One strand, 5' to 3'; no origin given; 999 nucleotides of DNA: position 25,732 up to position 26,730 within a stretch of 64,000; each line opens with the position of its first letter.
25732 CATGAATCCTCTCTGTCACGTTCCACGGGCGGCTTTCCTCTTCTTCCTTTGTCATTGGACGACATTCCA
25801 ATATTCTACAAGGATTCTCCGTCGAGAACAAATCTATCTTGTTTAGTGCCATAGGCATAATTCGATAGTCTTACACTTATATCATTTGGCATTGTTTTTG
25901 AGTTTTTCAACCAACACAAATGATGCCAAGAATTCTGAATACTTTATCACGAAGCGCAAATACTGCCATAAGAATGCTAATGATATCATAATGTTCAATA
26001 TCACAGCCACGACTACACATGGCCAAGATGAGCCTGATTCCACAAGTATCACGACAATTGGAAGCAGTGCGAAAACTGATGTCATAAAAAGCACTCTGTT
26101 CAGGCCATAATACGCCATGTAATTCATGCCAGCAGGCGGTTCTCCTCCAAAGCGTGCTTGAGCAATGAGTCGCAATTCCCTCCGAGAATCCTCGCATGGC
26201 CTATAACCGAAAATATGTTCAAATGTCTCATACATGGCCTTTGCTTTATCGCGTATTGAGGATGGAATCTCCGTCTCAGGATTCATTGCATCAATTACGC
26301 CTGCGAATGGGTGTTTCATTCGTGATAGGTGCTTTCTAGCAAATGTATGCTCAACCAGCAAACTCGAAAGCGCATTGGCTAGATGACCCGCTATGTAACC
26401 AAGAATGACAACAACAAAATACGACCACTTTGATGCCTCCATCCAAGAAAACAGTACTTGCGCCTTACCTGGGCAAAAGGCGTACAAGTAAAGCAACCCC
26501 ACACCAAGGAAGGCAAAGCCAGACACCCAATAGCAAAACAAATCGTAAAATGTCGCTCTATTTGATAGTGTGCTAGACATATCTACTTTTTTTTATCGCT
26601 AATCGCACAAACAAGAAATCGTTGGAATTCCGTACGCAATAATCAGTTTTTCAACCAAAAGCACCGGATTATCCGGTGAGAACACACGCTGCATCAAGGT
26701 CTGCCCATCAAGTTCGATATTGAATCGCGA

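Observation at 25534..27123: Three hypothetical genes next to the AbiE-type TA; possibly a TIGR02391-like gene split by an inserted membrane-protein gene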

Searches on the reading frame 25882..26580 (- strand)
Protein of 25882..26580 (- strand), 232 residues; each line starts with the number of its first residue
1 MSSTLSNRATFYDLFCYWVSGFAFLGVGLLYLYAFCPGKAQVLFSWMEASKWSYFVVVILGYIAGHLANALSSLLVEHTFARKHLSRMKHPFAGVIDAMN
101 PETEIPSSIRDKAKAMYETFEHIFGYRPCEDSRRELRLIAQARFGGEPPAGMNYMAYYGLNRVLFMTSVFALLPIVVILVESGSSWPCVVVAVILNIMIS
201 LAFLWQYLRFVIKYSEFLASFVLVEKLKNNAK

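Call 3: search_protein_families(library=ncbifam, proteins=[window:25882-26580:-], max_evalue=10)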
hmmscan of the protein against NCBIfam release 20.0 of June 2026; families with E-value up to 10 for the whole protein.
window:25882-26580:- (232 aa): 1 family
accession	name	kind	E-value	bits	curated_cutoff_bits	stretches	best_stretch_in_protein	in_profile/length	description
TIGR00847.1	ccoS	equivalog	6.7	6.5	28.35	1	189-205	8-24/51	cbb3-type cytochrome oxidase assembly protein CcoS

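Call 4: search_protein_families(library=pfam, proteins=[window:25882-26580:-], max_evalue=10)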
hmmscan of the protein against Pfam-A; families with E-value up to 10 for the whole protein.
window:25882-26580:- (232 aa): 0 families

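Call 5: search_protein_families(library=padloc, proteins=[window:25882-26580:-], max_evalue=10)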
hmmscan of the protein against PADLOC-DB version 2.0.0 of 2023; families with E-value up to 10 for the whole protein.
window:25882-26580:- (232 aa): 1 family
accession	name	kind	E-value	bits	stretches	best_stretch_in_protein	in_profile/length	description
PDLC01085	C3a181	-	0.04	11.8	1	65-121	15-70/226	Diadenylate cyclase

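Call 10: find_homologous_proteins(query=window:25882-26580:-, max_evalue=0.001)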
Query window:25882-26580:- (232 aa): 8 proteins with E <= 0.001 among 2291 candidates.
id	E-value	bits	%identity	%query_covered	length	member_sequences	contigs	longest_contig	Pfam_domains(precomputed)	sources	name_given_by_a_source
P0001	4.8e-151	519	100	100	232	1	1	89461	-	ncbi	-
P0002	6.2e-117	407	77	100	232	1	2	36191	-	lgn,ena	-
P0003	1.3e-113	396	75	100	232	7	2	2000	-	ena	-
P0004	5.6e-82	293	59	98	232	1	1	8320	-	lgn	-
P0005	7.4e-66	240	57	87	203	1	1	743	-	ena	-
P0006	3.9e-56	208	59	72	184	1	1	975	-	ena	-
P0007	9.6e-42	161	53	62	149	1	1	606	-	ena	-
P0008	2.1e-40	157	60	56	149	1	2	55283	-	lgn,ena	-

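Call 14: find_encoding_contigs(protein=P0002, flank=6000, max_places=4)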
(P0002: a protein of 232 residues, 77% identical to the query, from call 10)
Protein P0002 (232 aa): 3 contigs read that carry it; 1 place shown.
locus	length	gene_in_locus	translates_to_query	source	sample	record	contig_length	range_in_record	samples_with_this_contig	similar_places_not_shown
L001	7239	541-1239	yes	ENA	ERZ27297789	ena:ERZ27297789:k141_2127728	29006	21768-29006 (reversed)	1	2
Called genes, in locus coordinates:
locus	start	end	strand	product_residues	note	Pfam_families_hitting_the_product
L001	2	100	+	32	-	?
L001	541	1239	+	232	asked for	-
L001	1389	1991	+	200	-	PF00702:Hydrolase, PF12710:HAD (weak)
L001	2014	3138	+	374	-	PF01210:NAD_Gly3P_dh_N (weak), PF02558:ApbA, PF03807:F420_oxidored (weak), PF02317:Octopine_DH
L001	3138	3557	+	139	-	PF01467:CTP_transf_like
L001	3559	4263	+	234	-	PF01177:Asp_Glu_race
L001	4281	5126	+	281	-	PF04991:LicD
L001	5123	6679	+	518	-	-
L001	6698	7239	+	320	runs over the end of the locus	PF01073:3Beta_HSD, PF01370:Epimerase, PF02719:Polysacc_synt_2, PF04321:RmlD_sub_bind, PF13460:NAD_binding_10 (weak), PF16363:GDP_Man_Dehyd, PF07993:NAD_binding_4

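Call 15: find_encoding_contigs(protein=P0004, flank=6000, max_places=4)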
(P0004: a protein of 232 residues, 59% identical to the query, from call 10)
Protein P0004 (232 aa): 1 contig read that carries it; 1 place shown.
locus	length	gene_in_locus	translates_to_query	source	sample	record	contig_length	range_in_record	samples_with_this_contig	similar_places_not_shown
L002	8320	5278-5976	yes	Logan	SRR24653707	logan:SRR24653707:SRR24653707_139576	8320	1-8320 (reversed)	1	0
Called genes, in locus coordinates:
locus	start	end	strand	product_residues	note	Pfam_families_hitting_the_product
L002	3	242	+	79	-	?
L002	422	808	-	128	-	-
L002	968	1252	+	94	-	-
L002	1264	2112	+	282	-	PF10137:CAP12-PCTIR_TIR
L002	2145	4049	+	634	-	PF02518:HATPase_c (weak), PF13589:HATPase_c_3 (weak)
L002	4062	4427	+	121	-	-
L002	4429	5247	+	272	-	-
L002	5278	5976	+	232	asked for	-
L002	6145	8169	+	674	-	-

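Call 16: find_encoding_contigs(protein=P0008, flank=6000, max_places=4)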
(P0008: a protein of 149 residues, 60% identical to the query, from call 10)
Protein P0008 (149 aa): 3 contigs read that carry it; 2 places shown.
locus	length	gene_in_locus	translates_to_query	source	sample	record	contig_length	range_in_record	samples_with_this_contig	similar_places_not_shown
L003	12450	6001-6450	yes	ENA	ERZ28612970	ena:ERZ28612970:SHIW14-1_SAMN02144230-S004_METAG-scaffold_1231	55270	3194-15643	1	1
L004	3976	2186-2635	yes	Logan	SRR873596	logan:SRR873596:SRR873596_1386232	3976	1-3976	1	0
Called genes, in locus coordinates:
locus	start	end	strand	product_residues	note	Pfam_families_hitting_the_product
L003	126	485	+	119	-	PF05635:23S_rRNA_IVP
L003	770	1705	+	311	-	-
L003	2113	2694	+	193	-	PF00908:dTDP_sugar_isom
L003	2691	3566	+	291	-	PF00483:NTP_transferase, PF12804:NTP_transf_3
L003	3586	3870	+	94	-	-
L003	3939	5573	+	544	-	PF13289:SIR2_2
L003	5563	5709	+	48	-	-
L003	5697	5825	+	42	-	-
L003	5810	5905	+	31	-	-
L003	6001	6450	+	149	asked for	-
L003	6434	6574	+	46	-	-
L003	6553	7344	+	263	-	-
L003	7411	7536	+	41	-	-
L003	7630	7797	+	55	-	PF01050:MannoseP_isomer (weak)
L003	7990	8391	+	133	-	PF04138:GtrA_DPMS_TM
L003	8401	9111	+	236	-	PF00535:Glycos_transf_2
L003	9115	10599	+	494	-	PF13231:PMT_2 (weak)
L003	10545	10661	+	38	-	-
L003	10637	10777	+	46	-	-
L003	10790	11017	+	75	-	PF09954:DUF2188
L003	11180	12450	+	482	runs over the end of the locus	-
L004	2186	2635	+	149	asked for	-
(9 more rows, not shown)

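Call 20: find_encoding_contigs(protein=P0001, flank=3000, max_places=3)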
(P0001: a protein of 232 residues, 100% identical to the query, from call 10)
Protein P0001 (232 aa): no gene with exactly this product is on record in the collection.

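Call 30: find_related_loci(query=A3, collection=genome_contigs, flank=6000)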
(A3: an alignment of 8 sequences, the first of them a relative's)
Query A3 (232 aa) in genome_contigs; peptide patterns used: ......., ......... (x = any residue, [..] = any of these).
61 stretches matched a pattern, but none encodes a relative of the query by tblastn (E <= 1e-3).

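Call 34: search_protein_families(library=pfam, proteins=[L002:4429-5247:+, L002:6145-8169:+, L002:4062-4427:+, L003:6553-7344:+, L002:2145-4049:+], max_evalue=10)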
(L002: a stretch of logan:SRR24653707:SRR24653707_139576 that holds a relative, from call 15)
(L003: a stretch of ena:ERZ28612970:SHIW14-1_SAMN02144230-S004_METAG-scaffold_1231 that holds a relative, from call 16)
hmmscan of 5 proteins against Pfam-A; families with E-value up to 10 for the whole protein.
L002:4429-5247:+ (272 aa): 5 families
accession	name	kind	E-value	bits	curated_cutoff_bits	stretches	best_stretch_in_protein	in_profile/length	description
PF07314.17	Lit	-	0.031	14.8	24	1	14-105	24-111/176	Lipoprotein intramolecular transacylase Lit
PF10374.15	EST1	-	0.074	13.9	25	1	32-123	2-102/135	Telomerase activating protein Est1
PF22326.1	MMS21_N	-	0.29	11.7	27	0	26-44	37-55/103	E3 SUMO-protein ligase MMS21, N-terminal domain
PF06305.16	LapA_dom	-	0.51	10.7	28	1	83-123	19-59/64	Lipopolysaccharide assembly protein A domain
PF00584.25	SecE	-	1.5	9.3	22.7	1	225-245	4-24/55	SecE/Sec61-gamma subunits of protein translocation complex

L002:6145-8169:+ (674 aa): 1 family
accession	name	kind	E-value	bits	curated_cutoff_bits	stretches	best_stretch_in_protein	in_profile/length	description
PF08378.17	NERD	-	0.00023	22.1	22.1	1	295-384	4-91/111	Nuclease-related domain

L002:4062-4427:+ (121 aa): 0 families

L003:6553-7344:+ (263 aa): 3 families
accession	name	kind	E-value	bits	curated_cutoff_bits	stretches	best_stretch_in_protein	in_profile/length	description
PF05014.21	Nuc_deoxyrib_tr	-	0.012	16.2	28.8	1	57-111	46-102/117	Nucleoside 2-deoxyribosyltransferase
PF03961.19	FapA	-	0.2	11.7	31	1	130-206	157-227/272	Flagellar Assembly Protein A beta solenoid domain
PF19567.5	CpsB_CapC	-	0.28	11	27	0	138-160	115-137/234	Capsular polysaccharide synthesis, CpsB/CapC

L002:2145-4049:+ (634 aa): 4 families
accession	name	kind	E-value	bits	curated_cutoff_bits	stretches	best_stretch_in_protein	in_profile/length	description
PF13589.12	HATPase_c_3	-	1.5e-06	28.7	25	1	23-86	8-71/137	Histidine kinase-, DNA gyrase B-, and HSP90-like ATPase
PF02518.31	HATPase_c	-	6e-06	27.1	26.4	1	20-86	8-74/111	Histidine kinase-, DNA gyrase B-, and HSP90-like ATPase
PF13581.12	HATPase_c_2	-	0.16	12.4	27.4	1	22-89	36-104/127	Histidine kinase-like ATPase domain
PF08203.16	RNA_polI_A14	-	0.2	12.2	25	1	381-416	14-49/117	Yeast RNA polymerase I subunit RPA14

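Call 35: search_protein_representatives(alignment_id=A3)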
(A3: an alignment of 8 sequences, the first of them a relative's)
Query: 8 sequences, 233 profile positions. Proteins with E-value up to 0.001 (for the whole library): 48; up to 1e-10: 16; up to 1e-30: 1. The best 48 are listed.
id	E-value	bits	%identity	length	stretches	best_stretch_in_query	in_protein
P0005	1.9e-110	384.3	-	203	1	25-227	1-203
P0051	1.6e-25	106.3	-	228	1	2-227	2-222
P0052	1.1e-22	97.0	-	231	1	1-225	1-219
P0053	2.2e-20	89.5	-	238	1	5-230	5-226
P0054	6.7e-20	88.0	-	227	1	2-224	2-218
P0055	1.4e-19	86.9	-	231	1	1-225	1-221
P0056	9.6e-19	84.2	-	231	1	2-225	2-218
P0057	7.7e-18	81.2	-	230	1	1-225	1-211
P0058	8.5e-18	81.1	-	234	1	2-225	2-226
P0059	1.3e-16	77.2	-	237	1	2-180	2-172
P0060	5.7e-15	71.8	-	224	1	3-226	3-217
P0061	4.5e-13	65.6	-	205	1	59-223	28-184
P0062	5.9e-13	65.2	-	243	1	2-226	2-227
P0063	7.3e-13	64.9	-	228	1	1-224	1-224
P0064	5.7e-12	62.0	-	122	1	1-108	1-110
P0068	3.5e-07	46.3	-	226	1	4-213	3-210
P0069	4.3e-07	46.1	-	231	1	5-231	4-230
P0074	3.3e-06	43.2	-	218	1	4-225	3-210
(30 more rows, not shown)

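Call 40: find_related_loci(query=A7, collection=metagenome_contigs, flank=5000)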
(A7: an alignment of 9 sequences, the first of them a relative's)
Query A7 (228 aa) in metagenome_contigs; peptide patterns used: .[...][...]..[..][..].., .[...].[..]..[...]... (x = any residue, [..] = any of these).
133 stretches matched a pattern; 24 encode a relative of the query (tblastn E <= 1e-3); 24 distinct loci.
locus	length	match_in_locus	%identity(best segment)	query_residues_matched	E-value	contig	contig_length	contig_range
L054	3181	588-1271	88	1-228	3e-140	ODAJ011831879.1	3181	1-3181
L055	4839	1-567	83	40-228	2e-104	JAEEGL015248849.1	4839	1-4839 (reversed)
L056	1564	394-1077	66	1-228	8e-109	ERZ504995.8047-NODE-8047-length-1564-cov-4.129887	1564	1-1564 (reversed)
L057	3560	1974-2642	44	1-228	2e-58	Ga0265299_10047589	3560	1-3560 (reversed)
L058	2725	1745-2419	45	1-219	1e-58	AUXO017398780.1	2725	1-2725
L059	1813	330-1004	45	1-228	3e-57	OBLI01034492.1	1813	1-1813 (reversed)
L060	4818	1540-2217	43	1-227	4e-56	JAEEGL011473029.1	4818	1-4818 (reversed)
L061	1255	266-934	45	1-228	1e-58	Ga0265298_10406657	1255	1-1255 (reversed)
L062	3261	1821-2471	48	1-219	8e-56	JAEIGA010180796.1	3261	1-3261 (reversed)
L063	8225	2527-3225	42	1-227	5e-55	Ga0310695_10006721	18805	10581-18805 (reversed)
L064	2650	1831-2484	45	1-219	2e-53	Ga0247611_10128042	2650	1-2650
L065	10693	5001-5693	41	1-225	4e-52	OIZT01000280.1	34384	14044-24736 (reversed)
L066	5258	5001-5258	90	1-86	8e-50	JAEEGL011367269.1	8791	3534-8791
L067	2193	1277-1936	40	1-219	1e-46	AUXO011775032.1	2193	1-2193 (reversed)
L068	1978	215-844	41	1-219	9e-43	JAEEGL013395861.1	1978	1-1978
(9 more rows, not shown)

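Call 45: search_protein_families(library=padloc, proteins=[P0051, P0052, P0004, L002:4429-5247:+, L002:6145-8169:+, L003:6553-7344:+, L002:1264-2112:+], max_evalue=0.1)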
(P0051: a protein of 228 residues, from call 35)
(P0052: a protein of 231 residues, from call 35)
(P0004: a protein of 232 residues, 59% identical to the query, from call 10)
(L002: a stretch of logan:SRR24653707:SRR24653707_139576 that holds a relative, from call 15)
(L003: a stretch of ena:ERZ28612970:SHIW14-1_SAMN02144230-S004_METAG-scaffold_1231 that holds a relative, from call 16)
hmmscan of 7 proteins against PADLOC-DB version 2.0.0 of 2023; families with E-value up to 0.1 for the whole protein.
P0051 (228 aa): 0 families

P0052 (231 aa): 1 family
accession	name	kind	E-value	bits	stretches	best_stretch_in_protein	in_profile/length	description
PDLC04670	PDC-M48A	-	0.019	13.2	1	4-108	3-92/164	-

P0004 (232 aa): 0 families

L002:4429-5247:+ (272 aa): 0 families

L002:6145-8169:+ (674 aa): 1 family
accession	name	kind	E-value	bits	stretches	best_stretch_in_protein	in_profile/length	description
PDLC00153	HamA1|HamA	-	0.016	12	1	299-388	15-99/541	DUF1837 domain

L003:6553-7344:+ (263 aa): 1 family
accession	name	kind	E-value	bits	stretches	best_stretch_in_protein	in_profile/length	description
PDLC00733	Effector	-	9.7e-05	19.3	1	62-136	292-365/388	TIR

L002:1264-2112:+ (282 aa): 9 families
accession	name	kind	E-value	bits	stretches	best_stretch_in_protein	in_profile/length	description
PDLC05005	PDC-S35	-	1.2e-81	272.4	1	38-281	18-262/264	-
PDLC05007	PDC-S35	-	1.5e-65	219.6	1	63-281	65-277/278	-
PDLC05004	PDC-S35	-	7.7e-64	213.8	1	35-281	26-264/265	-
PDLC05006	PDC-S35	-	3.3e-50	168.6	1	93-280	37-230/231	-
PDLC05003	PDC-S35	-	3e-42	142.9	1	91-280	39-239/245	-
PDLC00729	Effector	-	2.4e-13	48.2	1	187-260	57-127/310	TIR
PDLC00731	Effector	-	5.2e-11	40.1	1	185-252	206-272/306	TIR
PDLC00732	Effector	-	3.6e-09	34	1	185-254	202-270/301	TIR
PDLC02371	PycTIR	-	2.3e-08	31.7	1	102-256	117-261/288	-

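Call 46: predict_structure(alignment_id=A6)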
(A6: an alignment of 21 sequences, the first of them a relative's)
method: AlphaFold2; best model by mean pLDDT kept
length: 232 residues; sequences in the alignment: 21
mean_pLDDT: 88.4   pTM: 0.80
mean pLDDT of the five models: 88.4, 86.1, 85.9, 85.8, 85.5
residues with pLDDT >= 90: 136; 70-90: 77; 50-70: 18; < 50: 1
segments of 3 or more residues with pLDDT < 50: none
pLDDT, mean of each block of 10 residues (from residue 1): 61 83 95 96 92 91 94 88 84 90 90 92 90 85 71 79 95 97 97 97 94 89 84 75
secondary structure, 60 per line:
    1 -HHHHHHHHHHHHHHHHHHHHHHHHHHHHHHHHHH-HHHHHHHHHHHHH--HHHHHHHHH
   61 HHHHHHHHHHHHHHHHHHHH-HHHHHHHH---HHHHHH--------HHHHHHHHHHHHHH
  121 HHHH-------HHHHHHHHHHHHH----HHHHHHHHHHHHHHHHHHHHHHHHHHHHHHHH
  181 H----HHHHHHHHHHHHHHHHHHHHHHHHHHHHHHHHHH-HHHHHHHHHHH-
elements in order: H2-35 H37-49 H52-80 H82-89 H93-98 H107-124 H132-144 H149-181 H186-219 H221-231

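Call 50: search_protein_families(library=padloc, alignment_id=A6, max_evalue=1)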
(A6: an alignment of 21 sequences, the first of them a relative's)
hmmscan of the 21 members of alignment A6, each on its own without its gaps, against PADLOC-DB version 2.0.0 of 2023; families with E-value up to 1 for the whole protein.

A. member 1, P0001 (232 aa): 1 family
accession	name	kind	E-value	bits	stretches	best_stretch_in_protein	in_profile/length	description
PDLC01085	C3a181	-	0.04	11.8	1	65-121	15-70/226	Diadenylate cyclase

B. families by the number of members that match (of 21 scanned): 5 families
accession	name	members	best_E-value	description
PDLC01605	Csx27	8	3e-08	CAS-VI-B; associated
PDLC04670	PDC-M48A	7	0.00061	-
PDLC01085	C3a181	2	0.023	Diadenylate cyclase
PDLC04671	PDC-M48A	2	0.067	-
PDLC01604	tm_4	1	0.0036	CAS-VI-B; associated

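Call 52: fold_search(model_id=the predicted structure, library=pdb)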
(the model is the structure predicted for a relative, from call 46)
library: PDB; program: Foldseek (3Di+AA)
matches with E <= 10: 145; with E <= 0.001: 0
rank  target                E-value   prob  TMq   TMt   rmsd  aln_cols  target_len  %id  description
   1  9g2s_B                5.2e-01  0.21  0.22  0.11  21.1       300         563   12  Cryo-EM structure of IrtAB 2xEQ, Q249R_IrtB mutant in LMNG (released 2024-12-18)
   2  6e6a_A                9.9e-01  0.41  0.28  0.36  14.6       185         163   13  Triclinic crystal form of IncA G144A point mutant (released 2019-07-10)
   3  9g2k_B                1.0e+00  0.12  0.21  0.11  23.0       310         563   11  Cryo-EM structure of IrtAB in outward-occluded state in nanodisc in complex with ADP-vanadate (released 2024-12-18)
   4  9fw3_B                1.1e+00  0.12  0.22  0.11  20.8       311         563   15  Cryo-EM structure of IrtAB 2xEQ mutant in outward-occluded state in nanodisc in complex with mycobactin (released 2024-12-18)
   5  9ijm_C                1.7e+00  0.38  0.30  0.33  12.1       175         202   12  Bacterial flagellar sodium-driven stator PomA5PomB2 with 100 mM NaCl and 0.1 mM phenamil (released 2025-01-01)
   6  7xgg_A                1.9e+00  0.14  0.19  0.25  18.1       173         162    8  Crystal structure of BCL-xL in complex with computationally designed inhibitor protein (released 2022-07-20)
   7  8kes_A                2.0e+00  0.08  0.17  0.18  24.9       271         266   10  Cryo-EM structure of HRD1-SEL1LX3-XTP3B complex in C1 symmetry (released 2025-02-19)
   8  4hks_A                2.1e+00  0.10  0.17  0.21  15.4       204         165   13  Calcium release-activated calcium (CRAC) channel ORAI, K163W mutant (released 2012-11-28)
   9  4k0d_B                2.3e+00  0.23  0.24  0.35  18.2       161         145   16  Periplasmic sensor domain of sensor histidine kinase, Adeh_2942 (released 2013-06-12)
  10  4s0f_A                2.3e+00  0.15  0.27  0.13  25.1       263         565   10  Crystal structure of the peptidase-containing ABC transporter PCAT1 E648Q mutant complexed with ATPgS in an occluded c (released 2015-07-22)
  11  6quz_C                2.4e+00  0.08  0.22  0.11  22.4       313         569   14  Structure of ATPgS-bound outward-facing TM287/288 in complex with sybody Sb_TM35 (released 2019-05-29)
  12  8xqn_R                2.5e+00  0.06  0.19  0.16  21.5       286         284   12  Structure of human class T GPCR TAS2R14-DNGi complex with Aristolochic acid A. (released 2024-07-10)
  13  9gm7_C                2.5e+00  0.06  0.16  0.10  18.9       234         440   10  MukBEF in a nucleotide-bound state with open neck gate (monomer) (released 2025-03-26)
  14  5cwf_A                2.8e+00  0.08  0.16  0.19  20.1       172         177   11  Crystal structure of de novo designed helical repeat protein DHR8 (released 2015-12-16)
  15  7lu7_AAA              3.3e+00  0.07  0.19  0.15  14.3       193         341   13  Human TDO (hTDO) in complex with NLG919 analog (released 2022-08-24)
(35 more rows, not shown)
